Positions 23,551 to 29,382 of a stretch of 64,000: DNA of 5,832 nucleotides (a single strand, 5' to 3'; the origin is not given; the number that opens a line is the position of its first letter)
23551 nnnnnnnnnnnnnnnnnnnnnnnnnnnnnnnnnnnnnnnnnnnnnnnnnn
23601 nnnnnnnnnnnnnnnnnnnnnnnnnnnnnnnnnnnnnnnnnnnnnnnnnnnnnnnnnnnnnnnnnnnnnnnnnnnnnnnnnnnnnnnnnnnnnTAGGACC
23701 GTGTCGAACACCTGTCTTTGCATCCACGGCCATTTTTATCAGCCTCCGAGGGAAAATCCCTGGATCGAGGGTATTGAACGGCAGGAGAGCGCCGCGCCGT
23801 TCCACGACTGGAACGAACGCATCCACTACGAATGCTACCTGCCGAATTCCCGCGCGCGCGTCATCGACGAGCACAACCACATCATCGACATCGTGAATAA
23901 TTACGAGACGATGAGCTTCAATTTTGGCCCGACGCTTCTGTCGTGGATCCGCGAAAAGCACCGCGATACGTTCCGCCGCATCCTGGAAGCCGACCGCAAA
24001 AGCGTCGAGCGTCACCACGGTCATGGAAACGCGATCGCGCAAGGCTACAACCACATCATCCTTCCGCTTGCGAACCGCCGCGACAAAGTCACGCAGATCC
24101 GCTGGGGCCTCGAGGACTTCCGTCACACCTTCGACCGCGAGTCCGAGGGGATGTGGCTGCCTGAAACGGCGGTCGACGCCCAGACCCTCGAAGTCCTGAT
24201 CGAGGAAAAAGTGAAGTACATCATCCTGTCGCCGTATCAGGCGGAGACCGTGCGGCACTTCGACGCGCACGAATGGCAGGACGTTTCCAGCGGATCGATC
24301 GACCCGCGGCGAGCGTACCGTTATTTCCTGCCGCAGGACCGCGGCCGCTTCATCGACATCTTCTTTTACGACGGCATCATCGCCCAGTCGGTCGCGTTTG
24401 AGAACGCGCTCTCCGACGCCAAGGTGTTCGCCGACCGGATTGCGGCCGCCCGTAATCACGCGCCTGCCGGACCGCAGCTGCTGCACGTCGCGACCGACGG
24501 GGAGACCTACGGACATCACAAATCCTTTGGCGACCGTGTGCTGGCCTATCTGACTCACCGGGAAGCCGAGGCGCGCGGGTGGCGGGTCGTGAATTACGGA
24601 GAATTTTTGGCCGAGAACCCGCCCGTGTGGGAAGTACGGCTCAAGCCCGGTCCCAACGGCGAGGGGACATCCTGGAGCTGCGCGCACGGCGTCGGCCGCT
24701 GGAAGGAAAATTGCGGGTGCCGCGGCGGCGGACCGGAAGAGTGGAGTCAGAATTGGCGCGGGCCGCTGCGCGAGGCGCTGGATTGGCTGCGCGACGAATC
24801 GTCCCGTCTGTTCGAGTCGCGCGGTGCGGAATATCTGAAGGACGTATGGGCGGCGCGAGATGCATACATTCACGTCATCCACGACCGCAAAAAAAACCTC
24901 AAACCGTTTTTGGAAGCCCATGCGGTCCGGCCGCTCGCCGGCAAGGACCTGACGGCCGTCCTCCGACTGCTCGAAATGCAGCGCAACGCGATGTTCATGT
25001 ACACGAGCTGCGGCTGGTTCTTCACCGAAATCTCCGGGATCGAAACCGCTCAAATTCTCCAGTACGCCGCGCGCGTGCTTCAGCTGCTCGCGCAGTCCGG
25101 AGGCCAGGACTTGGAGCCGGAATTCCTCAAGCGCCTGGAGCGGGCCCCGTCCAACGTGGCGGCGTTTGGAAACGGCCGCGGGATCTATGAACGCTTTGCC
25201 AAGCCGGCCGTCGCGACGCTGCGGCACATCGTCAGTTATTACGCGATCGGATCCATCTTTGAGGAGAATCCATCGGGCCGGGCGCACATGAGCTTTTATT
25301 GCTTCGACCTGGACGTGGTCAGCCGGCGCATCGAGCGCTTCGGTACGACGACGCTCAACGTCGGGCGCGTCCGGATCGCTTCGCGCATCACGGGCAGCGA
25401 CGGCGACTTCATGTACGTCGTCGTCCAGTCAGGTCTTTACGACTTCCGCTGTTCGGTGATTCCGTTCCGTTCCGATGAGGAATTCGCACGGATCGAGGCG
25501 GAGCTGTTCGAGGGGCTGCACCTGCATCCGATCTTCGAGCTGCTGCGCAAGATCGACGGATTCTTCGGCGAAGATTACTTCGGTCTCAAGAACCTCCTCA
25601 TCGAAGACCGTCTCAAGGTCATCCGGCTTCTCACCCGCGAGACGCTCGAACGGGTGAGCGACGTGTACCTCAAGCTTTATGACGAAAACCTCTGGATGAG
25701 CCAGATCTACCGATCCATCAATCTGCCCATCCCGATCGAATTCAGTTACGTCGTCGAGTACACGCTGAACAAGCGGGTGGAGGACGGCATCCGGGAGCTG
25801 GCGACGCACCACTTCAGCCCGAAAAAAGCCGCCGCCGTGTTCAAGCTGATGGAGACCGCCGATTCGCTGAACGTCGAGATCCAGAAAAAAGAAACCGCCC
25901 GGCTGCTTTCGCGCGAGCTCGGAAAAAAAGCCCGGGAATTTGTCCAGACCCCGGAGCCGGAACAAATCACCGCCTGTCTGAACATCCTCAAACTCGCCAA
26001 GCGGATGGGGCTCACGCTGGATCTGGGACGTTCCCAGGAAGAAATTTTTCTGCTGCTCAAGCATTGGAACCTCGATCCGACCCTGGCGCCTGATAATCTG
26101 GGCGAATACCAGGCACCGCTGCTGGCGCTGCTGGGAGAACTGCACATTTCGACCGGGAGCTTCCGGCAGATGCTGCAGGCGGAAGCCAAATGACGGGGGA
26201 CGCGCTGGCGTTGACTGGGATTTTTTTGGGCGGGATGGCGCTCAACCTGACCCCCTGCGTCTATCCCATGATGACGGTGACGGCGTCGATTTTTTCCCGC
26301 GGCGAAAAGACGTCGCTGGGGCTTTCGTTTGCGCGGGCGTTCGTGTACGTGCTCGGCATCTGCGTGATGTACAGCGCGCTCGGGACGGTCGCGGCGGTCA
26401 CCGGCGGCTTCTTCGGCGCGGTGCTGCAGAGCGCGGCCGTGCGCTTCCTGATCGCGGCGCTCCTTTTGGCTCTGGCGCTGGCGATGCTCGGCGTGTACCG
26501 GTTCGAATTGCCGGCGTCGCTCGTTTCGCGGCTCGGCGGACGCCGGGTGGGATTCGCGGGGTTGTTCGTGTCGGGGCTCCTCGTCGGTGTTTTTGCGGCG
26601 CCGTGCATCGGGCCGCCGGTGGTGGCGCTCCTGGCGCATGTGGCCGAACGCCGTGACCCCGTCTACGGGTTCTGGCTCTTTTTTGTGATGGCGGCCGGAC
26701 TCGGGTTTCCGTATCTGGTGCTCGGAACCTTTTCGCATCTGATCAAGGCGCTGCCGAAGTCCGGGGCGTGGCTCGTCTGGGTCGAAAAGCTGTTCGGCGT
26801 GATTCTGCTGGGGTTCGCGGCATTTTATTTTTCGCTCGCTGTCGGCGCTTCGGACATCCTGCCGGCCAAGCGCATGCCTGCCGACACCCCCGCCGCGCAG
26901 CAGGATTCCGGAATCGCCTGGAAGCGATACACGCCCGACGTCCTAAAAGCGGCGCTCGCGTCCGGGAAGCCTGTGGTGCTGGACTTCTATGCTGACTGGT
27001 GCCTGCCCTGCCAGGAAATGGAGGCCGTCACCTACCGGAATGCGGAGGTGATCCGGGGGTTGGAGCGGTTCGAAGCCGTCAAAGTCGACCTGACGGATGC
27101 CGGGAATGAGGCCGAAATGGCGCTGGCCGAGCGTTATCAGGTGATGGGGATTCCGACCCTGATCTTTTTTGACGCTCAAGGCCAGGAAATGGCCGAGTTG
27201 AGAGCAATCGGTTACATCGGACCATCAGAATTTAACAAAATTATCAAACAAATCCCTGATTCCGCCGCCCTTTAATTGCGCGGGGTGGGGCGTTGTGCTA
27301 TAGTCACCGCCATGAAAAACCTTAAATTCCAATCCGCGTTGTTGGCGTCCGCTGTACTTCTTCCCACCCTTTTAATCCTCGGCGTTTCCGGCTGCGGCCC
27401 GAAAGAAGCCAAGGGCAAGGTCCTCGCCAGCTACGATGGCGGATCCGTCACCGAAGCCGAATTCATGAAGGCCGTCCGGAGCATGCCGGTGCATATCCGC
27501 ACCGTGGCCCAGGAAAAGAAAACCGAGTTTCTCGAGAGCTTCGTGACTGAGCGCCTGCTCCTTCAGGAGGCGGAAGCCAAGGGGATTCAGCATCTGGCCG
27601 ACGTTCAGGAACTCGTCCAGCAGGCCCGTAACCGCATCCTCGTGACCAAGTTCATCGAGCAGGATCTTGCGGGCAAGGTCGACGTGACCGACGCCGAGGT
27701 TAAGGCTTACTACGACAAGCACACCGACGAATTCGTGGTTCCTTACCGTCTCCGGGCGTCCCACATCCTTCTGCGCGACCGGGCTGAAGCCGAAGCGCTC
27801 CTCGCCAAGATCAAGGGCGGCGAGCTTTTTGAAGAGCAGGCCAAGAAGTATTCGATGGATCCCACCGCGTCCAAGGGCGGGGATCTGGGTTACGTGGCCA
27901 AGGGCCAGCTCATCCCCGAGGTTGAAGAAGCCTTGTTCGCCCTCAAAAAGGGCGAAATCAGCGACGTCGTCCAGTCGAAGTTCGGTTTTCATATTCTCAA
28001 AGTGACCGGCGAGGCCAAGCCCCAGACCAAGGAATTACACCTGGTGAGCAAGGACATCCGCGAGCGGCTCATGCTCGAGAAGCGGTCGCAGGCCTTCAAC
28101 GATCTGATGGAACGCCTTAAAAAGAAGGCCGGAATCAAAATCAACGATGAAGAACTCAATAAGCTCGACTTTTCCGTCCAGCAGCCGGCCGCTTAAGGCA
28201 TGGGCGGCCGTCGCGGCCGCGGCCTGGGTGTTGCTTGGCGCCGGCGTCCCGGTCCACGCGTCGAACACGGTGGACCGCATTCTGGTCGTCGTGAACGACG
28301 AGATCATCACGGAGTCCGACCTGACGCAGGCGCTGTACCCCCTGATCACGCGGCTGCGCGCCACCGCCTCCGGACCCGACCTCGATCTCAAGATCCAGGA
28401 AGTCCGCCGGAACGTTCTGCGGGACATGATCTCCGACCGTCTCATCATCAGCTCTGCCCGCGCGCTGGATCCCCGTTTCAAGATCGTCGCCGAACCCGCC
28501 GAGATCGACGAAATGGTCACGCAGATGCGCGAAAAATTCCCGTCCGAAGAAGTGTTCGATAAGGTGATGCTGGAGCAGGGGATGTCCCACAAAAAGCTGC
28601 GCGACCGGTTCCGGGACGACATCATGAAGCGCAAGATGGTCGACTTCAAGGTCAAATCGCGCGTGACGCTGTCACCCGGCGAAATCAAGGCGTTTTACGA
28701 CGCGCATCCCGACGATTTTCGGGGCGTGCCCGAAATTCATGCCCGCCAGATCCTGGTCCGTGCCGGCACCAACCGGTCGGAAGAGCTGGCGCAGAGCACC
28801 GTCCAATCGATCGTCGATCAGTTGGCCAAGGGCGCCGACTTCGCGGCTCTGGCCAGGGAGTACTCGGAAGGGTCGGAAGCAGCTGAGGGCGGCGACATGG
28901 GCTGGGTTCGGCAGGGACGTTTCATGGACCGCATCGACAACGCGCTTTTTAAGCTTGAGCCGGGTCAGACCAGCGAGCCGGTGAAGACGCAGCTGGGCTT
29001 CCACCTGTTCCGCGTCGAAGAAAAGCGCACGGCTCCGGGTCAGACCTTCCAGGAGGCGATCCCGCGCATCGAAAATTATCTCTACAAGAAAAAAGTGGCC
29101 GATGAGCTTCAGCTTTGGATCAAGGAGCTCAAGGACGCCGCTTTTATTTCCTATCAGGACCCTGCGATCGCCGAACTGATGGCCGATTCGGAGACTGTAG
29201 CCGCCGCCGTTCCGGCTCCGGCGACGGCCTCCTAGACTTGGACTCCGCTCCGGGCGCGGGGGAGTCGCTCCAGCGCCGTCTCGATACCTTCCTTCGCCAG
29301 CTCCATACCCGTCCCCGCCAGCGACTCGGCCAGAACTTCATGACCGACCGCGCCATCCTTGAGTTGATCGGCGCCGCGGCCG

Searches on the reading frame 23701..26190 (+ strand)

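Call 62: search_protein_families(library=pfam, proteins=[window:23701-26190:+], max_evalue=0.00001)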
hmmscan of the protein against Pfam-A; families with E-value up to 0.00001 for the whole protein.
window:23701-26190:+ (830 aa): 2 families
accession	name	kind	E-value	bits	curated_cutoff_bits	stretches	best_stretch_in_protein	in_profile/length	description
PF12055.13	DUF3536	-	3.4e-99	332.2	25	1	348-632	1-283/284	Domain of unknown function (DUF3536)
PF03065.20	Glyco_hydro_57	-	2e-17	63.9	21.2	1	40-308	42-284/291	Glycosyl hydrolase family 57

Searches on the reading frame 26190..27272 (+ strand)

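Call 62: search_protein_families(library=pfam, proteins=[window:26190-27272:+], max_evalue=0.00001)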
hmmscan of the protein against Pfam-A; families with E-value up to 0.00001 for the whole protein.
window:26190-27272:+ (361 aa): 5 families
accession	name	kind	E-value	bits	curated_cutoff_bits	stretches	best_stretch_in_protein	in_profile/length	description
PF02683.22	DsbD_TM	-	1.2e-40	139.5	27.1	1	7-212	4-213/219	Cytochrome C biogenesis protein transmembrane domain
PF13098.12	Thioredoxin_2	-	7.5e-13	49.2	27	1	257-351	3-103/104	Thioredoxin-like domain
PF00085.26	Thioredoxin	-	2.1e-12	47.4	23.5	1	253-335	11-86/103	Thioredoxin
PF13899.12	Thioredoxin_7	-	1.4e-11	44.8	27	1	244-329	2-83/83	Thioredoxin-like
PF03190.21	Thioredox_DsbH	-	4.6e-06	27.1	27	1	238-303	16-82/163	Protein of unknown function, DUF255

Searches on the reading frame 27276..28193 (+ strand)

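Call 62: search_protein_families(library=pfam, proteins=[window:27276-28193:+], max_evalue=0.00001)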
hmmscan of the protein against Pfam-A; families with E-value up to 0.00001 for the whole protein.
window:27276-28193:+ (306 aa): 3 families
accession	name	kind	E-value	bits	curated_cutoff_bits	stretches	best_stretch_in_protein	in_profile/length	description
PF13145.12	Rotamase_2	-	4.7e-23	82.7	27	1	137-254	1-116/121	PPIC-type PPIASE domain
PF13616.12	Rotamase_3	-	1.3e-22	80.9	22.5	1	158-245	15-114/116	PPIC-type PPIASE domain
PF00639.27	Rotamase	-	3.4e-22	79.7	21.7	1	169-244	19-96/97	PPIC-type PPIASE domain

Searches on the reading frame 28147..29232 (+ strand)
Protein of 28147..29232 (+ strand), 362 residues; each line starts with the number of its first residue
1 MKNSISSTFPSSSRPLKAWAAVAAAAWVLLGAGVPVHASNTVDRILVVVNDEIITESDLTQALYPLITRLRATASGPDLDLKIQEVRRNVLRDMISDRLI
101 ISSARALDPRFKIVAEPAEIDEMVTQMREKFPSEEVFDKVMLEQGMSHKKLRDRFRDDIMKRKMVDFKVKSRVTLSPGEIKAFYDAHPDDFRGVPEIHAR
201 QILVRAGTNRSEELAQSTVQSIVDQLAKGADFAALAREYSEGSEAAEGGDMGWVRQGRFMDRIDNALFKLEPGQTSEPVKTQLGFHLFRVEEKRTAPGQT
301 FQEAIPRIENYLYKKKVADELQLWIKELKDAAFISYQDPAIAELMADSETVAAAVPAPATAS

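Call 62: search_protein_families(library=pfam, proteins=[window:28147-29232:+], max_evalue=0.00001)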
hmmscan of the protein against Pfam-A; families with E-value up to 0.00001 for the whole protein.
window:28147-29232:+ (362 aa): 5 families
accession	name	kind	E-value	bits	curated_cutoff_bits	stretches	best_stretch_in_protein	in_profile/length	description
PF13616.12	Rotamase_3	-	1.1e-22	81.2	22.5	1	196-294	15-116/116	PPIC-type PPIASE domain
PF00639.27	Rotamase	-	1.2e-21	77.9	21.7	1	208-291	11-96/97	PPIC-type PPIASE domain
PF13145.12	Rotamase_2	-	6.5e-17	62.9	27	1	176-304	2-119/121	PPIC-type PPIASE domain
PF13624.11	SurA_N_3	-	3.8e-13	50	27.2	1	15-164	13-161/162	SurA-like N-terminal domain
PF09312.16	SurA_N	-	5.5e-08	33.4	30.8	1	42-161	1-114/118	SurA N-terminal domain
